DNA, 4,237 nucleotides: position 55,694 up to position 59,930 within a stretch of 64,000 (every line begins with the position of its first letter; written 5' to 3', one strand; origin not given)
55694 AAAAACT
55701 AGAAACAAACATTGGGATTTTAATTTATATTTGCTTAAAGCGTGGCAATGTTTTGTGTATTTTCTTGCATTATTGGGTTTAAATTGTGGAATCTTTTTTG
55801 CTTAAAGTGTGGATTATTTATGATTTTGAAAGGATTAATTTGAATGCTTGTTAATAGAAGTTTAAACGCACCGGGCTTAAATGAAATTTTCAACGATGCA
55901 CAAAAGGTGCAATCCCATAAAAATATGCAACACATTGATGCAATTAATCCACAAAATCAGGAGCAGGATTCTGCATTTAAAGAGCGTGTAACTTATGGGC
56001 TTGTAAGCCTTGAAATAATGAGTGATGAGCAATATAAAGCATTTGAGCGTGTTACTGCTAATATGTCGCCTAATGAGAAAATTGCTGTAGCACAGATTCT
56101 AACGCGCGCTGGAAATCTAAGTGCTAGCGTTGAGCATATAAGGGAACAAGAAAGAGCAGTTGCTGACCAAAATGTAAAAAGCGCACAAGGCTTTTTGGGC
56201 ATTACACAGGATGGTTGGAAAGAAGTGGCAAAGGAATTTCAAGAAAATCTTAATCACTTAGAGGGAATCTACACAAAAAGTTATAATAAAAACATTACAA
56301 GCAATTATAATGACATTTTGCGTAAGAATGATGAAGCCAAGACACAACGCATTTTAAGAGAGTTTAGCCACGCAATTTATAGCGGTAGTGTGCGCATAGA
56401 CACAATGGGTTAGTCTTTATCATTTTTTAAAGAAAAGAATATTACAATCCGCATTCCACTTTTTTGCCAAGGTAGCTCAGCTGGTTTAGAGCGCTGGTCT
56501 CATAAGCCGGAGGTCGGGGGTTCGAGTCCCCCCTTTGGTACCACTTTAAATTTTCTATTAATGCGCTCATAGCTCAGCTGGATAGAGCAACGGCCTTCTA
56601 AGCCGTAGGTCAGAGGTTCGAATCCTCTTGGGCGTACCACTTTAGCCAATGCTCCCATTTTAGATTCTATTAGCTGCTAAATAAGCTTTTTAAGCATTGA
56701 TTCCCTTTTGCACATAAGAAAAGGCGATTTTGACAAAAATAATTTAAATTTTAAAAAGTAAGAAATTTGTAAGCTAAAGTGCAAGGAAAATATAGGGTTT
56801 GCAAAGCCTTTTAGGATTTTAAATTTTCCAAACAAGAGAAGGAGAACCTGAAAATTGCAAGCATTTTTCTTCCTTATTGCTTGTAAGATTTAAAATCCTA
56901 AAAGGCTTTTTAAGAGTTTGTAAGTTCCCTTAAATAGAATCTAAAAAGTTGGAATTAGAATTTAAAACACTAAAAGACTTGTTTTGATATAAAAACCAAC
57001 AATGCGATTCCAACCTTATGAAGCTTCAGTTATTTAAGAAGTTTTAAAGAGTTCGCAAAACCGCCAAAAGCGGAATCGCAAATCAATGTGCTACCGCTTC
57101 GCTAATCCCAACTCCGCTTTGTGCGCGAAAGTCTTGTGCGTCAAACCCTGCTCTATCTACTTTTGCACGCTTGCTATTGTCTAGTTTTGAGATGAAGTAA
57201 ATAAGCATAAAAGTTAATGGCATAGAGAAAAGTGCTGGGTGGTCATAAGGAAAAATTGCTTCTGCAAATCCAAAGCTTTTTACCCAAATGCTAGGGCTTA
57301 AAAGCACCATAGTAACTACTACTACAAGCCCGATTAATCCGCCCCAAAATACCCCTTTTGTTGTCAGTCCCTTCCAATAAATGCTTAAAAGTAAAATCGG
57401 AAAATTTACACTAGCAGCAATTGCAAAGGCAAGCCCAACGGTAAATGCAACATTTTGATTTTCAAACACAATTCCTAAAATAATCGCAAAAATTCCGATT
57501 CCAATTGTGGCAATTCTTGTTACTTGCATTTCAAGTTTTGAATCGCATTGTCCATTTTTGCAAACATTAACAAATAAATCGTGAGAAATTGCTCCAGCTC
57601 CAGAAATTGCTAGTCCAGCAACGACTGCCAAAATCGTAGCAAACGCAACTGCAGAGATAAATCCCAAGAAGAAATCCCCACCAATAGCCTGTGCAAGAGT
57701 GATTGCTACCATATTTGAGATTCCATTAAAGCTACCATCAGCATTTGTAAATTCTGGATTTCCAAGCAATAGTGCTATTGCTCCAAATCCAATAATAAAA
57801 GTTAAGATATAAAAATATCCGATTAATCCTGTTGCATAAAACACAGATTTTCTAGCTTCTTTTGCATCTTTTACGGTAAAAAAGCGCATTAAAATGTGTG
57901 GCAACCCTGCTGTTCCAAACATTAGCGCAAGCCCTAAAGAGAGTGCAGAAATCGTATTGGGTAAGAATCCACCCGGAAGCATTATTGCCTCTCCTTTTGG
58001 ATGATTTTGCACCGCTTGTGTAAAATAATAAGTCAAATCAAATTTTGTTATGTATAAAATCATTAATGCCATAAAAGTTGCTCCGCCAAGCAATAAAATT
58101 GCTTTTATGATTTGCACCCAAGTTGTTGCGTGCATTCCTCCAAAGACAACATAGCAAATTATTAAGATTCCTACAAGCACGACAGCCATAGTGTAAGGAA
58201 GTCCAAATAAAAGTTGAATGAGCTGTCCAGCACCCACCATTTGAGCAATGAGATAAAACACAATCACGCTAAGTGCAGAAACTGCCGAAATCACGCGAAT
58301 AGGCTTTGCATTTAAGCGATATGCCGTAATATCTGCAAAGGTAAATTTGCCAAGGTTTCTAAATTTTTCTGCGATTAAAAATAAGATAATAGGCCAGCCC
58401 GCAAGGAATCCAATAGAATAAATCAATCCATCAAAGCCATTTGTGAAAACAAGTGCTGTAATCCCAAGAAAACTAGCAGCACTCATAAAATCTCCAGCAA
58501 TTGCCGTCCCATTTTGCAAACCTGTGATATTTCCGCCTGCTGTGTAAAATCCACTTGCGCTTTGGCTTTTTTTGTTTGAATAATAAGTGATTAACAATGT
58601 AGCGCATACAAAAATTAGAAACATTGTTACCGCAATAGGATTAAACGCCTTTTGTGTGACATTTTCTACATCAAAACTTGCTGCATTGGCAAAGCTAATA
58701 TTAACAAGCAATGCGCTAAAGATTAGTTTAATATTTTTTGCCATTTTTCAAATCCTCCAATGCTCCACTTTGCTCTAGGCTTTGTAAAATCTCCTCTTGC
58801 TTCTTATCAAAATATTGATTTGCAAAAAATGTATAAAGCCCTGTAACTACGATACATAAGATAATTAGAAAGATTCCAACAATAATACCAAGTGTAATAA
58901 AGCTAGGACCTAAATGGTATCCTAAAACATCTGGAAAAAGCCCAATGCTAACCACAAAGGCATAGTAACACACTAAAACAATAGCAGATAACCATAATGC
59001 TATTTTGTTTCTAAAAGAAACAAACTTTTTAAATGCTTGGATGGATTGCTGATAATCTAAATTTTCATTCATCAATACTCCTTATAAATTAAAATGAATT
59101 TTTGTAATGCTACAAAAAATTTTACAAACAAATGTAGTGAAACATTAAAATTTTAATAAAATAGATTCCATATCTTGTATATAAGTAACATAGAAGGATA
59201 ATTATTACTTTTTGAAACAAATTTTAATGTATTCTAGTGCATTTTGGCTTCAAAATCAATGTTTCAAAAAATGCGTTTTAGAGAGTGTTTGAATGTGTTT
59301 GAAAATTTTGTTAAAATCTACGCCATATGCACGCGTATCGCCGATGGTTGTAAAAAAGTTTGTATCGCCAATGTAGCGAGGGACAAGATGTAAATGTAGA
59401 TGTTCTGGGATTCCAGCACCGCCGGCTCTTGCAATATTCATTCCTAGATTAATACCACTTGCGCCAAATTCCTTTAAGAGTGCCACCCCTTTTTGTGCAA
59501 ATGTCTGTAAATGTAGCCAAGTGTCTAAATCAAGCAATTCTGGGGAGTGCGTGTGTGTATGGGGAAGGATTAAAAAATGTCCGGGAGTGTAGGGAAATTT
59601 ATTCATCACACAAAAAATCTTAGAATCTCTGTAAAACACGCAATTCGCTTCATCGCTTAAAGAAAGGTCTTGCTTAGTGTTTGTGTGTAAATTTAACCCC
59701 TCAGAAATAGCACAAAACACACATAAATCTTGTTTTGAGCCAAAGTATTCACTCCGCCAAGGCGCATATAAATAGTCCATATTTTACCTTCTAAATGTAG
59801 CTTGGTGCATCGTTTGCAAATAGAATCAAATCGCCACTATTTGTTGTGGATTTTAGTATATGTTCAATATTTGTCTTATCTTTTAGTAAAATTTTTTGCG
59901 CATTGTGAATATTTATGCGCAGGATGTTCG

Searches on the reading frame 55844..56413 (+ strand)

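Call 77: search_protein_families(library=ncbifam, proteins=[window:55844-56413:+], max_evalue=0.00001)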
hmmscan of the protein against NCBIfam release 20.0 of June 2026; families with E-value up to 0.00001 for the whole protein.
window:55844-56413:+ (189 aa): 1 family
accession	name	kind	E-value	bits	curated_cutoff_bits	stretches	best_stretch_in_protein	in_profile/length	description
NF053737.1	HP1233_fam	subfamily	2.2e-43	147.9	50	1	18-188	15-141/142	HP1233 family protein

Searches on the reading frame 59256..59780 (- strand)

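Call 77: search_protein_families(library=ncbifam, proteins=[window:59256-59780:-], max_evalue=0.00001)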
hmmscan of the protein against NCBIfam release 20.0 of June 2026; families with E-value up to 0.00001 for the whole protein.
window:59256-59780:- (174 aa): 2 families
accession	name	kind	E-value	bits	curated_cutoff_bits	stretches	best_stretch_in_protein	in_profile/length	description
NF052622.1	ATPAdlTfActino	equivalog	6.9e-27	94.1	290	1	4-151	15-158/176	ATP adenylyltransferase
NF045834.1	M_plasma_HinT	exception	1.7e-08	35.2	130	1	48-135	14-101/102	histidine triad protein HinT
